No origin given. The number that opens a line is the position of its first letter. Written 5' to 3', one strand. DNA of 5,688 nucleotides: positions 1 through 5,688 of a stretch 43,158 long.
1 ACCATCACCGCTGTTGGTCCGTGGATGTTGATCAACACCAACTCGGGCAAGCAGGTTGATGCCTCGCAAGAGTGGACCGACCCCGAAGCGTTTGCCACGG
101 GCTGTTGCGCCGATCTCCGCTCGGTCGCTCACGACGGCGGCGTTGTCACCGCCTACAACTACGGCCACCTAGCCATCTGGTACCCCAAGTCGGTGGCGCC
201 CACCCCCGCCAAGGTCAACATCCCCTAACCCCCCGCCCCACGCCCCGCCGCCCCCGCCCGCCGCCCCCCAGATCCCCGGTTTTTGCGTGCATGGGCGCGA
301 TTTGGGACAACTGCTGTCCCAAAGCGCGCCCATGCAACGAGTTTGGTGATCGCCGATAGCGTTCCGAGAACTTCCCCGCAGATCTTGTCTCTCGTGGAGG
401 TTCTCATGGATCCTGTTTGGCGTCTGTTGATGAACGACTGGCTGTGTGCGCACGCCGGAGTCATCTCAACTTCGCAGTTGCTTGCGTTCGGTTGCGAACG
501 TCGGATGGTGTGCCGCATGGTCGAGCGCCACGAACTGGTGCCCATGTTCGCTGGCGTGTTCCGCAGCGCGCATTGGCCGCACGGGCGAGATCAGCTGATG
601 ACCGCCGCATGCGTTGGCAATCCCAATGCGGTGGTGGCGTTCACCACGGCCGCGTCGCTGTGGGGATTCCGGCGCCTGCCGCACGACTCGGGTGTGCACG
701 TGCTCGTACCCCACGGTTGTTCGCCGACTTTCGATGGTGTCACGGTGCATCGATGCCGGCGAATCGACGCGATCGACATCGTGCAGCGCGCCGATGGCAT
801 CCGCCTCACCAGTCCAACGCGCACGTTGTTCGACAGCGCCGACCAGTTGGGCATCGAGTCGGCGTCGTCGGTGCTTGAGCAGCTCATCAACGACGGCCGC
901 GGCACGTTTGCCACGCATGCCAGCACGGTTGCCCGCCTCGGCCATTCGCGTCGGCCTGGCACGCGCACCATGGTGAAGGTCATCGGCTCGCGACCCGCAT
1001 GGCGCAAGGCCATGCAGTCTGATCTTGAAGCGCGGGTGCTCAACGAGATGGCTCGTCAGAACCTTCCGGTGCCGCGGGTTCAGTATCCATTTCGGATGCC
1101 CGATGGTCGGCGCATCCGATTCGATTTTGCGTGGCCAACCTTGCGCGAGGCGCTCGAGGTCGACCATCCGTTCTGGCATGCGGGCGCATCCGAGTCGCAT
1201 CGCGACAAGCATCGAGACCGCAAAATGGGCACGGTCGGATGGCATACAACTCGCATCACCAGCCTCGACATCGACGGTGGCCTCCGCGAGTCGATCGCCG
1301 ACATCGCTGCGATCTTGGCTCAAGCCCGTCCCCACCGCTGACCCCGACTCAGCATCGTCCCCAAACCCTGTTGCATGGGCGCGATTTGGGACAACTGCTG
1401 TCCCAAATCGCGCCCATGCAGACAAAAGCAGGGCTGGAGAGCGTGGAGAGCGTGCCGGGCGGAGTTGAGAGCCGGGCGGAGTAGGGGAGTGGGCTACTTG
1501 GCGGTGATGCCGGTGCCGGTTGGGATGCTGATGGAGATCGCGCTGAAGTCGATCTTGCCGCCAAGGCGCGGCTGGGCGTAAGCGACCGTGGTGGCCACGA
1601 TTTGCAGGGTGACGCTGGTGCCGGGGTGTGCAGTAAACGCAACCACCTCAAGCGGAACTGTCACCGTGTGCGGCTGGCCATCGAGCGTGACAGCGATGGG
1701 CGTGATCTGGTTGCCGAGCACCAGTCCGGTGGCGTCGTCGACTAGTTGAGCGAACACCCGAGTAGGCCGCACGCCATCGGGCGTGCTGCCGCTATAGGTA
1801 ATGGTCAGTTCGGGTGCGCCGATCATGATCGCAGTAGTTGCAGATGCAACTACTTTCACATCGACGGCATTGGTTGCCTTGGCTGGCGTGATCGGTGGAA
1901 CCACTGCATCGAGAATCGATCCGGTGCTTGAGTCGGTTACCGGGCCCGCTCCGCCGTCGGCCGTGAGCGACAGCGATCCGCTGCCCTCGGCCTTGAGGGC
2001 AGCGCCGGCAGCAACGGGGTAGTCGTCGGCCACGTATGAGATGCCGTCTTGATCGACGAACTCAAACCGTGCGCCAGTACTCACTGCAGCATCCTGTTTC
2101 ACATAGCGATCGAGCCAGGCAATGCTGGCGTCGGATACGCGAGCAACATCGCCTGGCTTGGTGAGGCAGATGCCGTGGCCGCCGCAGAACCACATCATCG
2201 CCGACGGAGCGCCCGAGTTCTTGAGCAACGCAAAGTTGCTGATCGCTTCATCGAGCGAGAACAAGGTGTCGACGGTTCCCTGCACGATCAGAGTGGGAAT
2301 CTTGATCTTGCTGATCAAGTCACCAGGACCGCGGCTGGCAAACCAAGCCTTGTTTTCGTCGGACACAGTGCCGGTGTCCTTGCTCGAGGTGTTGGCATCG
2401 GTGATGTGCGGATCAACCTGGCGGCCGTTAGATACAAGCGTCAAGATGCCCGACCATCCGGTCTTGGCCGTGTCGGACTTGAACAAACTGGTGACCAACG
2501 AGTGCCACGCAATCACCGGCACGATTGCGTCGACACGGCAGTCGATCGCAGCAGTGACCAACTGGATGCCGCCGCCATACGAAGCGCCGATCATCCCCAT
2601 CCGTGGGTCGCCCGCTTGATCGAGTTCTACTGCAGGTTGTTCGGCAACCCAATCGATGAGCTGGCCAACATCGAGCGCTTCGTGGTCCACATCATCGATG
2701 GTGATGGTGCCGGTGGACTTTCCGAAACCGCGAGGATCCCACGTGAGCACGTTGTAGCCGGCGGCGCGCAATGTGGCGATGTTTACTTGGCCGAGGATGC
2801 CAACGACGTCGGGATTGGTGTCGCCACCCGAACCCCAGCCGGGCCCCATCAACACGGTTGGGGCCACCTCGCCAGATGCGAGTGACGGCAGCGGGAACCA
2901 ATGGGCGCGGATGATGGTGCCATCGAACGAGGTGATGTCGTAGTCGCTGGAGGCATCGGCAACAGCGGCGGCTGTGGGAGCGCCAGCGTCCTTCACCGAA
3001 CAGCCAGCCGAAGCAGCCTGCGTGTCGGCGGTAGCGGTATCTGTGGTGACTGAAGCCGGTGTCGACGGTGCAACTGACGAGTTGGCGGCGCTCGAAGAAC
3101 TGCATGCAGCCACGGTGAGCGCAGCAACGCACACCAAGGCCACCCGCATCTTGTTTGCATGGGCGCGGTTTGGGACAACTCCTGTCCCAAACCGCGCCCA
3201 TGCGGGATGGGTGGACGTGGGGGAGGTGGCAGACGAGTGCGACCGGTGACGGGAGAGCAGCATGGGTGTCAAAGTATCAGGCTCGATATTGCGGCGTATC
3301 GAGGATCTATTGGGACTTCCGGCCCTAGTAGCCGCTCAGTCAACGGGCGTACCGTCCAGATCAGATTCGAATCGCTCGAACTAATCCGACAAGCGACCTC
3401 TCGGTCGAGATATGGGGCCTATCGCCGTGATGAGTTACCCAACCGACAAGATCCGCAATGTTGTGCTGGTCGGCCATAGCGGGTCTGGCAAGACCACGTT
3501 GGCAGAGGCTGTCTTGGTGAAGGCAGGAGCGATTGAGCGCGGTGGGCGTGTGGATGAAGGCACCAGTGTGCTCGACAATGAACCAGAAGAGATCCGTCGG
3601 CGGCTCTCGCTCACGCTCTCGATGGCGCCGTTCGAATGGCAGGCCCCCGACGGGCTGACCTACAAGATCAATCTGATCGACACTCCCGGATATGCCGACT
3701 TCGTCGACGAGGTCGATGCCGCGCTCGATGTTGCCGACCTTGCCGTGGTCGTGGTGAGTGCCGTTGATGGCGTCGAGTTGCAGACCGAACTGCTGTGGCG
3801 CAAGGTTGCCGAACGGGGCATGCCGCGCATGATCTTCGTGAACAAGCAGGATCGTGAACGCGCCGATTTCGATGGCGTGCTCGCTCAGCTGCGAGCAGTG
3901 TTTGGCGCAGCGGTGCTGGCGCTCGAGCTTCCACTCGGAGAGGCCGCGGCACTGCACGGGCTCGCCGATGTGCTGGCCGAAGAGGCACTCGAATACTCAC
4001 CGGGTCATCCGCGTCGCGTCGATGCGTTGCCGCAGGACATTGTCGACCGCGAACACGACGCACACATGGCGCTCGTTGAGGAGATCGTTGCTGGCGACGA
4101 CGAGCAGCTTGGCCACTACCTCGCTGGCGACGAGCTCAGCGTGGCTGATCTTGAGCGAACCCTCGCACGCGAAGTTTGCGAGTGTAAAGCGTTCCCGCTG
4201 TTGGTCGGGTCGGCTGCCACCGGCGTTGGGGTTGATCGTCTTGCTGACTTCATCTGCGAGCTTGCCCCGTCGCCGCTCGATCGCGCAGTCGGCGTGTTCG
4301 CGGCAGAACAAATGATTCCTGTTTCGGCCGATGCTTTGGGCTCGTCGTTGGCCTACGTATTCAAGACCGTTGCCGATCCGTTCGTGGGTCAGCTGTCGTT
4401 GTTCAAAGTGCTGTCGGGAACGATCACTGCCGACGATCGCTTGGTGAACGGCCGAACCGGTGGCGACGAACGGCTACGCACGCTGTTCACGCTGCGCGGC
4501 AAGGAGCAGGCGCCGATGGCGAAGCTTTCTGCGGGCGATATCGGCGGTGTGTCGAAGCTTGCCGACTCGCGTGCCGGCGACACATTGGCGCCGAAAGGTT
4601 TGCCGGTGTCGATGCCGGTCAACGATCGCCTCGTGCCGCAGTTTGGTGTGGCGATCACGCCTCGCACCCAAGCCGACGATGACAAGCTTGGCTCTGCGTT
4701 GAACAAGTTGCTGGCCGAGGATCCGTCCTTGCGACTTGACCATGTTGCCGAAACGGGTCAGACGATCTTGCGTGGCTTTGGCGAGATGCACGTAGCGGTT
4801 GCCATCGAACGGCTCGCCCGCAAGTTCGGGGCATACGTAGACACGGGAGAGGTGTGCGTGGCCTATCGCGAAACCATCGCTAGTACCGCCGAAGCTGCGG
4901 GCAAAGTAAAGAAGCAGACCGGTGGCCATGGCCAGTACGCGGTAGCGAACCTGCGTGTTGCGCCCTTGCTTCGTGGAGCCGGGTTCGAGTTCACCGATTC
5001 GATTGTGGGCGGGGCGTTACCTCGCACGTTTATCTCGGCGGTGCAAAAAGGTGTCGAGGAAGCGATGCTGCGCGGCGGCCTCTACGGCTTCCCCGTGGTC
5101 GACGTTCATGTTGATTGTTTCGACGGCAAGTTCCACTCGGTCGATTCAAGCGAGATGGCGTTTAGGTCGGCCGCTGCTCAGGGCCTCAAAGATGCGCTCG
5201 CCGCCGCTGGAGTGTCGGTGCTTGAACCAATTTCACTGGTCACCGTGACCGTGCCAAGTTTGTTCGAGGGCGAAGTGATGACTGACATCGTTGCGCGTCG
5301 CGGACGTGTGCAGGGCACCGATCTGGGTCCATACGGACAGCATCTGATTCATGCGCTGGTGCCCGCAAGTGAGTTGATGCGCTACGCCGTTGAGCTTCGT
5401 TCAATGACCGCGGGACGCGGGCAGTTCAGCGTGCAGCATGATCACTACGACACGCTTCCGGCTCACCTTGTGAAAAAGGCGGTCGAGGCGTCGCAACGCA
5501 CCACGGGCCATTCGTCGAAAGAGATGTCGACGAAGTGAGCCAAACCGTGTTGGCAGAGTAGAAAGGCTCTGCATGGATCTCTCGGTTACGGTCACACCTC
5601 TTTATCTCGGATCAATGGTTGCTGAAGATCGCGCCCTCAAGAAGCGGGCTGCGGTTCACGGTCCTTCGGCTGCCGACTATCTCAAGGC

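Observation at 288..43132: Family of 49-bp near-perfect palindromes, six copies, all intergenic, with compensatory stem changes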

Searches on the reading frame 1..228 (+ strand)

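Call 32: search_protein_families(library=pfam, alignment_id=A1, max_evalue=0.001)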
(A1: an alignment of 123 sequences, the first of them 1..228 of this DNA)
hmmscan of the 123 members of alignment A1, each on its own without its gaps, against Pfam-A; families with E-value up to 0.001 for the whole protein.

A. member 1, window:1-228:+ (75 aa): 0 families

B. families by the number of members that match (of 123 scanned): 108 families (the first 25 are shown)
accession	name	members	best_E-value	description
PF00067.27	p450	5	1.4e-28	Cytochrome P450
PF01106.22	NifU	5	6.5e-25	NifU-like domain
PF00005.33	ABC_tran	4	6.2e-29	ABC transporter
PF13304.12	AAA_21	4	1.1e-11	AAA domain, putative AbiEii toxin, Type IV TA system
PF00275.25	EPSP_synthase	3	6.7e-94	EPSP synthase (3-phosphoshikimate 1-carboxyvinyltransferase)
PF00144.29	Beta-lactamase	3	1.4e-68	Beta-lactamase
PF04116.19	FA_hydroxylase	3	1.6e-25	Fatty acid hydroxylase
PF12697.13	Abhydrolase_6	3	2e-24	Alpha/beta hydrolase family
PF00561.26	Abhydrolase_1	3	2.1e-24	alpha/beta hydrolase fold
PF11716.13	MDMPI_N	3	4e-18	Mycothiol maleylpyruvate isomerase N-terminal domain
PF12146.15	Hydrolase_4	3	4.4e-17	Serine aminopeptidase, S33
PF03308.22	MeaB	2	3.8e-92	Methylmalonyl Co-A mutase-associated GTPase MeaB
PF00654.25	Voltage_CLC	2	1.6e-63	Voltage gated chloride channel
PF00950.22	ABC-3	2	1.3e-62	ABC 3 transport family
PF00378.25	ECH_1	2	3.5e-55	Enoyl-CoA hydratase/isomerase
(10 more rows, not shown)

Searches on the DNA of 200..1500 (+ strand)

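Call 65: search_rna_families(source=window, start=200, end=1500, threshold=evalue, max_evalue=5)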
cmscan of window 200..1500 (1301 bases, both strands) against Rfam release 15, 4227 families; matches with E-value up to 5: 20.
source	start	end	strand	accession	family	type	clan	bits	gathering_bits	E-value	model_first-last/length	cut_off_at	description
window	1372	1421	+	RF04248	MIR7486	Gene; miRNA;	-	36.9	67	0.00016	1-87/87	no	MIR7486 microRNA precursor family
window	1371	1420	-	RF04248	MIR7486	Gene; miRNA;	-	36.3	67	0.00022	1-87/87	no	MIR7486 microRNA precursor family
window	287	336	-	RF04248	MIR7486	Gene; miRNA;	-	33.2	67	0.0012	1-87/87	no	MIR7486 microRNA precursor family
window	288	337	+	RF04248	MIR7486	Gene; miRNA;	-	31.6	67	0.003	1-87/87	no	MIR7486 microRNA precursor family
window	1293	1417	+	RF02342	ar7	Gene; sRNA;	-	28.6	60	0.0021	1-145/145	no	Alphaproteobacterial sRNA ar7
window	285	340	+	RF03468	mir-2830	Gene; miRNA;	-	27.7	70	0.005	1-76/76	no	mir-2830 microRNA precursor family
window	1366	1433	+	RF03734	mir-4773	Gene; miRNA;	-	27.6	100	0.02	1-78/78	no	mir-4773 microRNA precursor family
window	1371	1421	-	RF03173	mir-4504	Gene; miRNA;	-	27.1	104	0.0063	1-92/92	no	mir-4504 microRNA precursor family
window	1373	1419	-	RF03294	mir-H3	Gene; miRNA;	-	26.4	70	0.26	1-81/81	no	mir-H3 microRNA precursor family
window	1369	1423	-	RF03468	mir-2830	Gene; miRNA;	-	26.3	70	0.012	1-76/76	no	mir-2830 microRNA precursor family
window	1373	1419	+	RF03294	mir-H3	Gene; miRNA;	-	25.8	70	0.34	1-81/81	no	mir-H3 microRNA precursor family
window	1372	1420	-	RF04240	mir-4716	Gene; miRNA;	-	25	76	0.017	1-84/84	no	mir-4716 microRNA precursor family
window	289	335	+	RF03294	mir-H3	Gene; miRNA;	-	22.5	70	1.8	1-81/81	no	mir-H3 microRNA precursor family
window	1358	1439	-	RF03834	mir-3173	Gene; miRNA;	-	22.4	84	0.38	1-80/80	no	mir-3173 microRNA precursor family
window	1373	1417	-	RF01015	mir-885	Gene; miRNA;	-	22.1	66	0.1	1-74/74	no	mir-885 microRNA precursor family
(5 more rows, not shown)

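Call 66: search_dna_similar(query=window:1340-1450:+, collection=plasmids, mode=distant, max_evalue=0.01, max_rows=10)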
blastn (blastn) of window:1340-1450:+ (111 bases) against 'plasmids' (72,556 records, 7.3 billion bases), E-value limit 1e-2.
No match.

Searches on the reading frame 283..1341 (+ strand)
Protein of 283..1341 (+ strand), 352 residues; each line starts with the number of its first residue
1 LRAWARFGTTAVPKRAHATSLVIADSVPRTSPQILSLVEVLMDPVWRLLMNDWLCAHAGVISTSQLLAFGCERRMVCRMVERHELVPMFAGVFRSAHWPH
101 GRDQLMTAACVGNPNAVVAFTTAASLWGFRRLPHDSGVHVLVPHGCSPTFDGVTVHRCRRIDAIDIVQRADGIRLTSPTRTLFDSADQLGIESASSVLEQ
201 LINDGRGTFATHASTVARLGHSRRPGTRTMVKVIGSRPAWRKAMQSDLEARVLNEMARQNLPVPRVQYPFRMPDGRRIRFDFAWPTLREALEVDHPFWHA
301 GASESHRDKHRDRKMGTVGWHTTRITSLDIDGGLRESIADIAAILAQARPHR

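Call 13: search_protein_families(library=pfam, proteins=[window:283-1341:+])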
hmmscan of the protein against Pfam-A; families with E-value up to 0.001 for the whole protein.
window:283-1341:+ (352 aa): 1 family
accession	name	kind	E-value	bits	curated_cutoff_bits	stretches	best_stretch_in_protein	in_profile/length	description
PF18741.7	MTES_1575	-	0.00041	20.8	38.2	1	287-329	38-80/96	REase_MTES_1575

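Call 50: search_protein_families(library=ncbifam, proteins=[window:385-1341:+], max_evalue=0.01)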
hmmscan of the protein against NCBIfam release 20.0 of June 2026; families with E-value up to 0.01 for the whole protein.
window:385-1341:+ (318 aa): 0 families

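Call 51: search_solved_structures(query=window:385-1341:+, max_evalue=1)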
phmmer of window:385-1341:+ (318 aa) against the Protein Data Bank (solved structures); distinct sequences matched with E-value up to 1: 0.

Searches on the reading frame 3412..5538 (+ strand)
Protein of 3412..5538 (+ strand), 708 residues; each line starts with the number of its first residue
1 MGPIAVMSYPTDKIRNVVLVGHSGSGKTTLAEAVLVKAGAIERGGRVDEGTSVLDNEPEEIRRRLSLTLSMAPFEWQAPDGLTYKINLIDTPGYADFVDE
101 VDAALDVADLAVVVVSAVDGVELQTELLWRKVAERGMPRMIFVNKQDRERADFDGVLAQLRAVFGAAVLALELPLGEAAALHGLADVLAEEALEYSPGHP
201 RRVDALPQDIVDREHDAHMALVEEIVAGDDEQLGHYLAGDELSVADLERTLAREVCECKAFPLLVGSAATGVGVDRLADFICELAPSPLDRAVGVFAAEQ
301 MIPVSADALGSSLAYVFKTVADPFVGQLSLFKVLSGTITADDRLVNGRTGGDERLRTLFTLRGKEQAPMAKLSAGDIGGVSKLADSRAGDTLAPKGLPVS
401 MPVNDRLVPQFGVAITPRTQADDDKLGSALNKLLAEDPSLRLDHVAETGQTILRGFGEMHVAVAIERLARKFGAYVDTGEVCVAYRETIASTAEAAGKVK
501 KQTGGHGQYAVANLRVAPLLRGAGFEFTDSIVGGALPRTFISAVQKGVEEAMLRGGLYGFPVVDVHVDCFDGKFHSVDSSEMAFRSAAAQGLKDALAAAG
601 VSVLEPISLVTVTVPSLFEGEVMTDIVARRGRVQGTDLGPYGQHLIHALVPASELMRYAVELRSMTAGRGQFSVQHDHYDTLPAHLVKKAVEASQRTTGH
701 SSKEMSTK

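Call 13: search_protein_families(library=pfam, proteins=[window:3412-5538:+])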
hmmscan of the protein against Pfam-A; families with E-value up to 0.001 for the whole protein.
window:3412-5538:+ (708 aa): 9 families
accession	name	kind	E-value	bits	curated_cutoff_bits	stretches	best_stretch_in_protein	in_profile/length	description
PF00009.33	GTP_EFTU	-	8.8e-43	146.5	26.5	1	13-286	2-187/188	Elongation factor Tu GTP binding domain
PF03764.24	EFG_IV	-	4.5e-37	126.9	24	1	482-599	2-120/121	Elongation factor G, domain IV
PF14492.12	EFG_III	-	4e-22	78.5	27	1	409-479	4-74/75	Elongation Factor G, domain III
PF00679.30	EFG_C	-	1.5e-21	76.7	27.9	1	603-688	2-87/89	Elongation factor G C-terminus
PF22042.2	EF-G_D2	-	7.5e-13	48.8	27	1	314-393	4-82/84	Elongation factor G domain 2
PF03144.31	GTP_EFTU_D2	-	5.8e-09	36.7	30.3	1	326-393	1-73/73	Elongation factor Tu domain 2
PF00735.24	Septin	-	4.3e-05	23.4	26.2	1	16-102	6-80/280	Septin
PF01926.29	MMR_HSR1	-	6e-05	23.6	21.9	1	16-145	1-113/113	50S ribosome-binding GTPase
PF00005.33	ABC_tran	-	0.00075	20.5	25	0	15-66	12-62/137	ABC transporter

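Call 68: find_encoding_contigs(protein=window:3412-5538:+, flank=10000, max_places=4)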
Protein window:3412-5538:+ (708 aa): 2 contigs read that carry it; 2 places shown.
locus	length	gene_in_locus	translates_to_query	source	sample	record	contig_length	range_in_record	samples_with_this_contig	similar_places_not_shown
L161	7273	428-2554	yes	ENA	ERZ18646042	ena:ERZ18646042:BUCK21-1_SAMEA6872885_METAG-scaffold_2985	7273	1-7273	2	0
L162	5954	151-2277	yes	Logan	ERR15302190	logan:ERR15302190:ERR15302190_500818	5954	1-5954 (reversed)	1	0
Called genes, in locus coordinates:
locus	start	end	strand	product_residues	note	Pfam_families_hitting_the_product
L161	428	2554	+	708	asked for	PF00009:GTP_EFTU, PF03144:GTP_EFTU_D2, PF22042:EF-G_D2, PF14492:EFG_III, PF03764:EFG_IV, PF00679:EFG_C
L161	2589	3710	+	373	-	PF04116:FA_hydroxylase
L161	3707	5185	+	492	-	PF00743:FMO-like, PF01266:DAO (faint), PF07992:Pyr_redox_2, PF13434:Lys_Orn_oxgnase (faint), PF13450:NAD_binding_8, PF13454:NAD_binding_9 (faint), PF13738:Pyr_redox_3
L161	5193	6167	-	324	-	PF00248:Aldo_ket_red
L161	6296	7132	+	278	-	-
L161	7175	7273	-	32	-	?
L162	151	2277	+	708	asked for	PF00009:GTP_EFTU, PF03144:GTP_EFTU_D2, PF22042:EF-G_D2, PF14492:EFG_III, PF03764:EFG_IV, PF00679:EFG_C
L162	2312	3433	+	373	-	PF04116:FA_hydroxylase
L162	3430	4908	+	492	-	PF00743:FMO-like, PF01266:DAO (faint), PF07992:Pyr_redox_2, PF13434:Lys_Orn_oxgnase (faint), PF13450:NAD_binding_8, PF13454:NAD_binding_9 (faint), PF13738:Pyr_redox_3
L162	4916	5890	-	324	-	PF00248:Aldo_ket_red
